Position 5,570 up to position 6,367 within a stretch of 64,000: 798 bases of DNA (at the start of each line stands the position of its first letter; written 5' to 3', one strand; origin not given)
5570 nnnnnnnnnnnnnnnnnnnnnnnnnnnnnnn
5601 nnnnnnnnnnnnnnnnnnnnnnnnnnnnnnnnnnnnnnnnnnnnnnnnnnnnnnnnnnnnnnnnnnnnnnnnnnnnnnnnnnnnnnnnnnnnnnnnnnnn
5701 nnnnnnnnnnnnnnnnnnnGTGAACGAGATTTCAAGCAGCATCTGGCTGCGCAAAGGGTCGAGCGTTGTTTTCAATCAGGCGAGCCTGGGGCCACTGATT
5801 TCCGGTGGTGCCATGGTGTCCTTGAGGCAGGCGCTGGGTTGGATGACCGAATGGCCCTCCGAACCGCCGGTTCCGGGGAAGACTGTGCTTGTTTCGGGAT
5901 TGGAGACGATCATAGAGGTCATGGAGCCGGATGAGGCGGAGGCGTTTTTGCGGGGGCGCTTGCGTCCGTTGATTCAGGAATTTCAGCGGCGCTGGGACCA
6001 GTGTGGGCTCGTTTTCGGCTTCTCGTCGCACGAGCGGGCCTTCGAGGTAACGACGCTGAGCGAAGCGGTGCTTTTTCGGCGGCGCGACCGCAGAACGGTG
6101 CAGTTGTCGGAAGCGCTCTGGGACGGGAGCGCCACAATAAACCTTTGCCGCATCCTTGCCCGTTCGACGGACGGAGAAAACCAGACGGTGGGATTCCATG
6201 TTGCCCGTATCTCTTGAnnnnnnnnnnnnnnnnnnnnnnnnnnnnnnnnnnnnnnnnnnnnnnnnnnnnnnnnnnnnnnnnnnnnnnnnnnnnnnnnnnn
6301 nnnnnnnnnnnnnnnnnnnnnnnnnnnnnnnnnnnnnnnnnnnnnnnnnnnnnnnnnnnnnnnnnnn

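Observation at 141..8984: Coupled nuclease / orphan / Zn-ribbon DUF1156 methyltransferase / orphan / SNF2 helicase operon: candidate non-canonical methylation-linked defence system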

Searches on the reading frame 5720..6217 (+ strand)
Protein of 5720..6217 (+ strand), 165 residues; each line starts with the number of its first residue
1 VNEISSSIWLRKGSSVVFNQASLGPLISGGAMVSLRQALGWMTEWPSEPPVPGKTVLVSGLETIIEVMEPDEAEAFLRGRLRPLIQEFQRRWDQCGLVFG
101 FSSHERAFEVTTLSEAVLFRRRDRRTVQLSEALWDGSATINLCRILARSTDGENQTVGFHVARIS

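Call 3: search_protein_families(library=pfam, proteins=[window:5720-6217:+], max_evalue=0.01)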
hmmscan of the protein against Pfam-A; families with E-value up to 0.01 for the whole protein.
window:5720-6217:+ (165 aa): 0 families

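Call 4: search_protein_families(library=padloc, proteins=[window:5720-6217:+], max_evalue=0.01)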
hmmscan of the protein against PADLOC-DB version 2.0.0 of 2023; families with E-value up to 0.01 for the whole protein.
window:5720-6217:+ (165 aa): 0 families

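Call 32: search_protein_families(library=pfam, proteins=[window:5720-6217:+], max_evalue=5)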
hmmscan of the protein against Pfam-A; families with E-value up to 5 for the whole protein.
window:5720-6217:+ (165 aa): 0 families

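Call 41: find_homologous_proteins(query=window:5720-6217:+, max_evalue=0.001)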
Query window:5720-6217:+ (165 aa): 114 proteins with E <= 0.001 among 231 candidates.
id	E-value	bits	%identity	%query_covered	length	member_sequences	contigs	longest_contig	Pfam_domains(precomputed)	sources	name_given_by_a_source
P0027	1.0e-103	362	100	100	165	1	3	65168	-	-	-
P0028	5.1e-88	311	85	100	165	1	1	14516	-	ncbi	-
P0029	1.9e-85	302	83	100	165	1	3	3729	-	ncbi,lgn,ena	-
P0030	2.8e-66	240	66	100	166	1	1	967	-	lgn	-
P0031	1.8e-62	228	62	100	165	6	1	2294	-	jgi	-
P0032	3.3e-62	227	63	100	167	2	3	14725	-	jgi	jgi:hypothetical protein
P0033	8.0e-62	226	61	100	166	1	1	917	-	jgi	jgi:hypothetical protein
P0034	1.2e-61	225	61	100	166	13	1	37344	-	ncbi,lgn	-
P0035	6.6e-61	223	61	100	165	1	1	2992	-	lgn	-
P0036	7.4e-61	222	61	100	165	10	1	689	-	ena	-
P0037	2.5e-60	221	61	100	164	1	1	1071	-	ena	-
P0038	7.2e-60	219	62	98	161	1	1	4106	-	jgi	jgi:hypothetical protein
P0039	7.3e-60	219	61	100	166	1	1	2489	-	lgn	-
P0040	9.4e-60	219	60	100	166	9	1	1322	-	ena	-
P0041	1.1e-59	219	61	100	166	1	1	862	-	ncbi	-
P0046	1.8e-58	215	62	100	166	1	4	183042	-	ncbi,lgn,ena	-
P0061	3.6e-57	210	57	100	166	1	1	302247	-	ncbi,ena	-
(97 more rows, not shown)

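Call 42: find_encoding_contigs(protein=P0028, flank=10000, max_places=2)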
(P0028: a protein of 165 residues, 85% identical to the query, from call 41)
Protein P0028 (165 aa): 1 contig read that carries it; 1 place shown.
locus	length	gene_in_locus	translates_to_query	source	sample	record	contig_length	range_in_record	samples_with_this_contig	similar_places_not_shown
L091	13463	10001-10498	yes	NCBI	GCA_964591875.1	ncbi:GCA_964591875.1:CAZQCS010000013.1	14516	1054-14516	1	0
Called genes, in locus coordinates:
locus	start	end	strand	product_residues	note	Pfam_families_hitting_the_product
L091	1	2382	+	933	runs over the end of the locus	PF04465:DUF499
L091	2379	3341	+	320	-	PF08665:PglZ (weak)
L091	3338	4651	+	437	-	PF14213:DUF4325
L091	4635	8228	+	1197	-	PF01555:N6_N4_Mtase (faint)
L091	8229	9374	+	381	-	PF01381:HTH_3, PF13443:HTH_26 (weak), PF13560:HTH_31 (faint), PF06114:Peptidase_M78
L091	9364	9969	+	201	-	-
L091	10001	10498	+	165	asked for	-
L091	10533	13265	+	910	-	PF00176:SNF2-rel_dom, PF00270:DEAD, PF04851:ResIII, PF13872:AAA_34 (weak), PF00271:Helicase_C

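Call 43: find_encoding_contigs(protein=P0046, flank=10000, max_places=1)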
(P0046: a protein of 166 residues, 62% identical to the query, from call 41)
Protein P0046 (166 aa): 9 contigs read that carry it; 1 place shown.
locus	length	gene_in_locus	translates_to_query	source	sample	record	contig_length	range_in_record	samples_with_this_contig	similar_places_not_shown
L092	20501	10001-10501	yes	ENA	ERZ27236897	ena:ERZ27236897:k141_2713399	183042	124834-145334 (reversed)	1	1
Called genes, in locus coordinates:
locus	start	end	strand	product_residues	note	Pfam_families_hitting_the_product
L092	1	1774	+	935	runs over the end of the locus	-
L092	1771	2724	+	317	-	-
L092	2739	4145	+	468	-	PF13175:AAA_15, PF13304:AAA_21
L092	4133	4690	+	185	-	-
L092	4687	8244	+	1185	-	PF06634:DUF1156 (faint)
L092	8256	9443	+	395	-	PF02463:SMC_N, PF13175:AAA_15, PF13476:AAA_23, PF13304:AAA_21, PF13175:AAA_15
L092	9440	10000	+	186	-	PF14103:DUF4276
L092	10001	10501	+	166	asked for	-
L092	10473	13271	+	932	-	PF13872:AAA_34 (weak), PF00176:SNF2-rel_dom, PF00270:DEAD (weak), PF04851:ResIII, PF00271:Helicase_C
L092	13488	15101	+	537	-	PF00890:FAD_binding_2, PF01134:GIDA (faint), PF01266:DAO (weak), PF01494:FAD_binding_3 (weak), PF03486:HI0933_like (faint), PF07992:Pyr_redox_2 (faint), PF12831:FAD_oxidored (weak), PF13450:NAD_binding_8 (weak)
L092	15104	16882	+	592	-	PF02776:TPP_enzyme_N, PF00205:TPP_enzyme_M, PF02775:TPP_enzyme_C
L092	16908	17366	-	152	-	PF03061:4HBT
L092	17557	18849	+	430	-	PF00501:AMP-binding, PF14535:AMP-binding_C_2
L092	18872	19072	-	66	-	-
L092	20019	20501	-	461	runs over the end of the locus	PF21749:DACND, PF21750:DACNH, PF02457:DAC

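Call 44: find_encoding_contigs(protein=P0061, flank=10000, max_places=1)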
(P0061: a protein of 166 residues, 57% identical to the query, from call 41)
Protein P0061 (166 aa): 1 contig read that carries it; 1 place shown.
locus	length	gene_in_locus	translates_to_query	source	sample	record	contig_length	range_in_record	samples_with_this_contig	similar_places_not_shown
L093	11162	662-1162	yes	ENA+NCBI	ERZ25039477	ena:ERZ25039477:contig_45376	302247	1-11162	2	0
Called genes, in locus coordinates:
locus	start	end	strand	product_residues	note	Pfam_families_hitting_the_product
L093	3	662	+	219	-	?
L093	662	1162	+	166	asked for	-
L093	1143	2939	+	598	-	PF13872:AAA_34 (weak), PF00176:SNF2-rel_dom, PF00270:DEAD, PF04851:ResIII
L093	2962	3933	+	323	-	-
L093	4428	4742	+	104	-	PF01909:NTP_transf_2, PF18765:Polbeta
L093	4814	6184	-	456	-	PF00072:Response_reg, PF00158:Sigma54_activat, PF01078:Mg_chelatase (faint), PF14532:Sigma54_activ_2, PF07728:AAA_5 (weak), PF25601:AAA_lid_14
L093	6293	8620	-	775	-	PF00672:HAMP, PF00989:PAS, PF08448:PAS_4 (weak), PF13426:PAS_9 (weak), PF00512:HisKA, PF02518:HATPase_c, PF14501:HATPase_c_5 (weak)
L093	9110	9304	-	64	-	-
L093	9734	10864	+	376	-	-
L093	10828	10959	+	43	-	-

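Call 52: find_related_loci(query=A2, collection=genome_contigs, flank=10000)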
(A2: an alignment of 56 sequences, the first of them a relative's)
Query A2 (165 aa) in genome_contigs; peptide patterns used: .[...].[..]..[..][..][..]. (x = any residue, [..] = any of these).
59 stretches matched a pattern; 49 encode a relative of the query (tblastn E <= 1e-3); 49 distinct loci.
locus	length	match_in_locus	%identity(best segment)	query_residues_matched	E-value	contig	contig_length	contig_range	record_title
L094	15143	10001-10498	61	1-165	2e-66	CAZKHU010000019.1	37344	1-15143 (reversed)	MAG TPA_asm: uncultured Syntrophus sp. isolate binchicken_co220_86 genome assembly, contig: NODE_588_length_37344_cov_8.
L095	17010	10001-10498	60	1-165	4e-65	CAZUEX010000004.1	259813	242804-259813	MAG TPA_asm: uncultured Leptospiraceae bacterium isolate SRP144015_co1_57 genome assembly, contig: NODE_18_length_259813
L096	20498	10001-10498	60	1-165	6e-65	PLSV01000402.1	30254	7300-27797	MAG: Syntrophobacteraceae bacterium isolate bog_1154 73.20120700_S1D.281_contig_91692, whole genome shotgun sequence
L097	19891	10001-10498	59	1-165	5e-65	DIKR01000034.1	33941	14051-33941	MAG TPA_asm: Desulfuromonadaceae bacterium UBA5613 UBA5613_contig_6201, whole genome shotgun sequence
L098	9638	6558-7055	58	1-165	4e-64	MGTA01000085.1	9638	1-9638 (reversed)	MAG: Deltaproteobacteria bacterium RIFOXYD12_FULL_50_9 rifoxyd3_full_scaffold_1787, whole genome shotgun sequence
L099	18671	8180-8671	59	1-165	6e-64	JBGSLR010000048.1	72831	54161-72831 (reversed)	MAG: Desulfobacterales bacterium isolate JTS-AC21 k141_1366920, whole genome shotgun sequence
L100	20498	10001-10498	59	1-165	3e-64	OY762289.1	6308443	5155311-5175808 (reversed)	MAG: Desulfovibrionaceae bacterium isolate 1e2121d5-5174-4668-bae3-9852897706ae genome assembly, chromosome: 1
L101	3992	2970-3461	58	1-165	6e-64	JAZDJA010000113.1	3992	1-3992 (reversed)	MAG: Candidatus Latescibacterota bacterium isolate MEGAHIT-group-0.443 k141_14033896, whole genome shotgun sequence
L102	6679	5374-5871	59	1-165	1e-63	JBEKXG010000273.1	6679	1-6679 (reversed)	MAG: Syntrophobacteraceae bacterium isolate SPRUCE 646 SPRUCE_646_273, whole genome shotgun sequence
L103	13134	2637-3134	58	1-165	9e-64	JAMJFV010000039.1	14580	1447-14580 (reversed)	MAG: ANME-2 cluster archaeon isolate B4-08 NODE_39_length_14580_cov_16.356695, whole genome shotgun sequence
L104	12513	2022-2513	61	1-165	1e-63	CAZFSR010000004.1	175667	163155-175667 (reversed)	MAG TPA_asm: uncultured Synergistaceae bacterium isolate SRP278314_co1_6 genome assembly, contig: NODE_68_length_175667_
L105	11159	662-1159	57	1-165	1e-63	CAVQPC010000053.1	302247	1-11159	MAG: uncultured candidate division NC10 bacterium isolate MFD01299.bin.2.79 genome assembly, contig: contig_45376, whole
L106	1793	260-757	58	1-165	9e-65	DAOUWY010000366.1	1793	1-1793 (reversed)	MAG TPA_asm: Methanosarcinales archaeon isolate CSMAG_887 CSMAG_887_k141_128917_length_1793_cov_329.7433, whole genome s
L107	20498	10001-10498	59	1-165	2e-62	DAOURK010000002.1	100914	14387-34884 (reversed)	MAG TPA_asm: Pseudomonadota bacterium isolate CSMAG_150 CSMAG_150_k141_126322_length_100914_cov_1291.7182, whole genome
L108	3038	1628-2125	60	1-165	1e-62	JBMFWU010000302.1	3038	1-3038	MAG: Syntrophobacteraceae bacterium isolate KM4364-26 NODE_12405_length_3038_cov_10.715387, whole genome shotgun sequenc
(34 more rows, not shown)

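Call 56: predict_structure(alignment_id=A2)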
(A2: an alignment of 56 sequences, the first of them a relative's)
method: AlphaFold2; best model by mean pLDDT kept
length: 165 residues; sequences in the alignment: 56
mean_pLDDT: 93.2   pTM: 0.90
mean pLDDT of the five models: 93.2, 92.3, 92.1, 91.8, 90.4
residues with pLDDT >= 90: 134; 70-90: 29; 50-70: 2; < 50: 0
segments of 3 or more residues with pLDDT < 50: none
pLDDT, mean of each block of 10 residues (from residue 1): 90 95 95 98 95 94 97 98 96 96 94 89 96 82 87 89 88
secondary structure, 60 per line:
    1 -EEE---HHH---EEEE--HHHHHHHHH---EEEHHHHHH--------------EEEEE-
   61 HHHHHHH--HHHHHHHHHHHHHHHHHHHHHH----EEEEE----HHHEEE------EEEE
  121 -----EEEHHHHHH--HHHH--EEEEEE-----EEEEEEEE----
elements in order: E2-4 E14-17 H20-28 E32-34 H35-40 E55-59 H61-67 H70-91 E96-100 E108-110 E117-120 E126-128 H129-134 H137-140 E143-148 E154-161

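Call 60: fold_search(model_id=the predicted structure, library=pdb)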
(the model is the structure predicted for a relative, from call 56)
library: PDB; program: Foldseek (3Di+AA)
matches with E <= 10: 615; with E <= 0.001: 0
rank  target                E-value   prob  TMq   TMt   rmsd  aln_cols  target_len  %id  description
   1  4tl7_D                1.2e-02  0.51  0.34  0.27   9.5       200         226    9  Crystal structure of N-terminal C1 domain of KaiC (released 2015-07-01)
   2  4tl7_E                1.5e-02  0.44  0.34  0.27  10.3       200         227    9  Crystal structure of N-terminal C1 domain of KaiC (released 2015-07-01)
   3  4tl7_A                3.1e-02  0.35  0.33  0.27   9.4       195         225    9  Crystal structure of N-terminal C1 domain of KaiC (released 2015-07-01)
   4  4tl7_C                4.9e-02  0.30  0.34  0.27   9.5       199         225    9  Crystal structure of N-terminal C1 domain of KaiC (released 2015-07-01)
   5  4tl6_B                6.0e-02  0.35  0.35  0.28   7.7       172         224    8  Crystal structure of N-terminal domain of KaiC (released 2015-07-01)
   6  4yds                  7.3e-02  0.16  0.28  0.23   8.5       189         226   10  FlaH from Sulfolobus acidocaldarius with ATP and Mg-Ion (released 2015-11-11)
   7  4ijm_D                8.3e-02  0.21  0.30  0.15   7.9       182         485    8  Crystal structure of circadian clock protein KaiC A422V mutant (released 2013-02-13)
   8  4o0m_C                8.3e-02  0.20  0.33  0.15   8.7       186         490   10  Crystal structure of T. Elongatus BP-1 Clock Protein KaiC (released 2014-05-14)
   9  4dug_D                8.3e-02  0.15  0.29  0.13   9.7       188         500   10  Crystal Structure of Circadian Clock Protein KaiC E318A Mutant (released 2012-03-14)
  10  4tl7_F                1.2e-01  0.20  0.34  0.27  10.3       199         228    9  Crystal structure of N-terminal C1 domain of KaiC (released 2015-07-01)
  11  4nh0_A                1.2e-01  0.08  0.21  0.06  14.5       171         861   12  Cytoplasmic domain of the Thermomonospora curvata Type VII Secretion ATPase EccC (released 2015-02-11)
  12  4ijm_C                1.2e-01  0.18  0.31  0.15   7.8       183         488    9  Crystal structure of circadian clock protein KaiC A422V mutant (released 2013-02-13)
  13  3s1a_C                1.2e-01  0.14  0.28  0.13  11.6       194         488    9  Crystal structure of the phosphorylation-site double mutant S431E/T432E of the KaiC circadian clock protein (released 2011-09-21)
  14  4tla_D                1.4e-01  0.16  0.28  0.22  10.1       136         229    8  Crystal structure of N-terminal C1 domain of KaiC (released 2015-07-01)
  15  6dex_A                1.6e-01  0.41  0.31  0.37   6.5       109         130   15  Structure of Eremothecium gossypii Shu1:Shu2 complex (released 2018-05-23)
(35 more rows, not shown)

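Call 68: search_solved_structures(query=A3, max_evalue=1, show_alignments=2)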
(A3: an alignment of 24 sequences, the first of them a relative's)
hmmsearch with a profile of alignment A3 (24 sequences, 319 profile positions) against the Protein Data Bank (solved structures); distinct sequences matched with E-value up to 1: 1.
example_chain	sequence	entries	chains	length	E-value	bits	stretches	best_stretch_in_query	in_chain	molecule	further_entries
9nv3_C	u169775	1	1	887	0.00056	22.5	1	172-319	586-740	PglZ domain-containing protein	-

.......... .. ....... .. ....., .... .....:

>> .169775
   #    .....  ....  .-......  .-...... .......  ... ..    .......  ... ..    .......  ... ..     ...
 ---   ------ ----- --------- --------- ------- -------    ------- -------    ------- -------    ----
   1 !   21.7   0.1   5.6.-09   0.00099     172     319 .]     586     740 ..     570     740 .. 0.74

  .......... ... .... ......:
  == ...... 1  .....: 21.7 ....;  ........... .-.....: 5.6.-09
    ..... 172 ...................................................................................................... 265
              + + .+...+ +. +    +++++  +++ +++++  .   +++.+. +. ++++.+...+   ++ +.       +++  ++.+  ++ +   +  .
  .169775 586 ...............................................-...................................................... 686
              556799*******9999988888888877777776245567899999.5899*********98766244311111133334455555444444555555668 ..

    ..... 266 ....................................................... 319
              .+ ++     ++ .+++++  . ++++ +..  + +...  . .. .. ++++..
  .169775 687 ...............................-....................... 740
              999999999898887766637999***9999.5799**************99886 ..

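Call 69: search_protein_families(library=pfam, alignment_id=A3, max_evalue=0.01)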
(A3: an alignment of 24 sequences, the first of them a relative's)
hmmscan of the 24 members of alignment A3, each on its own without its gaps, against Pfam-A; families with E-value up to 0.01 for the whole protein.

A. member 1, L091:2379-3338:+ (320 aa): 0 families

B. families by the number of members that match (of 24 scanned): 0 families

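Call 81: search_protein_representatives(alignment_id=A2)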
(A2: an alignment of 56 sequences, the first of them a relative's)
Query: 56 sequences, 166 profile positions. Proteins with E-value up to 0.001 (for the whole library): 244; up to 1e-10: 150; up to 1e-30: 32. The best 150 are listed.
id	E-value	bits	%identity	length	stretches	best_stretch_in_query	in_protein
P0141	8.6e-75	266.2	-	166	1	1-166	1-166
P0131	8.9e-61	220.6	-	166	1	1-166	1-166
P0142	2.8e-58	212.5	-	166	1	1-166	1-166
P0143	4.6e-58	211.8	-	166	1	1-166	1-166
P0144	3.6e-56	205.6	-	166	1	1-166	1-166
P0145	3.1e-55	202.5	-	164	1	1-166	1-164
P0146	1.3e-53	197.3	-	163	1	1-166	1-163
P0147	3.5e-53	195.9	-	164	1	1-166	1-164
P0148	4.9e-53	195.4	-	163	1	1-166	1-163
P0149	2.0e-51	190.2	-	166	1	1-166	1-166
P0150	1.2e-49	184.4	-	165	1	1-166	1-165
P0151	3.2e-49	183.0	-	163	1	1-166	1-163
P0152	2.0e-48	180.4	-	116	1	52-166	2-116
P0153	1.1e-47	178.0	-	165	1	1-166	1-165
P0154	3.9e-47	176.2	-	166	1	1-166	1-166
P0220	2.2e-16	76.2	-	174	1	4-166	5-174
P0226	1.6e-15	73.3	-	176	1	1-166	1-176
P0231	3.0e-15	72.5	-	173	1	1-166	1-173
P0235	1.2e-14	70.5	-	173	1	1-166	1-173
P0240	4.3e-14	68.7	-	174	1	4-166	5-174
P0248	2.5e-13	66.2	-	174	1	5-166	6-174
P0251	3.5e-13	65.7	-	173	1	3-166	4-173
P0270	7.6e-12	61.4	-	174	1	6-166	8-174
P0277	2.3e-11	59.9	-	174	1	4-166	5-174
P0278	2.3e-11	59.8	-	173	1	5-166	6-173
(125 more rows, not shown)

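Call 82: search_protein_families(library=padloc, proteins=[P0220, P0231, P0240, P0248, P0270, P0277, P0278, P0251, P0235, P0226], max_evalue=0.1)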
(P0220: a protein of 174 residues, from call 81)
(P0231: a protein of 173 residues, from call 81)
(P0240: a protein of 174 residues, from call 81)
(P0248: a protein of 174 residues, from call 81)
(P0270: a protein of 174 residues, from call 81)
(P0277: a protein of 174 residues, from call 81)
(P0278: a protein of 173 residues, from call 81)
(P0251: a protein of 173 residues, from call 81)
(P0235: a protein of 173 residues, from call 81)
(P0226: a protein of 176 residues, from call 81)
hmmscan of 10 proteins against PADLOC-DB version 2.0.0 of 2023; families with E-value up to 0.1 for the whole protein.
P0220 (174 aa): 0 families

P0231 (173 aa): 0 families

P0240 (174 aa): 0 families

P0248 (174 aa): 0 families

P0270 (174 aa): 0 families

P0277 (174 aa): 0 families

P0278 (173 aa): 0 families

P0251 (173 aa): 0 families

P0235 (173 aa): 0 families

P0226 (176 aa): 0 families
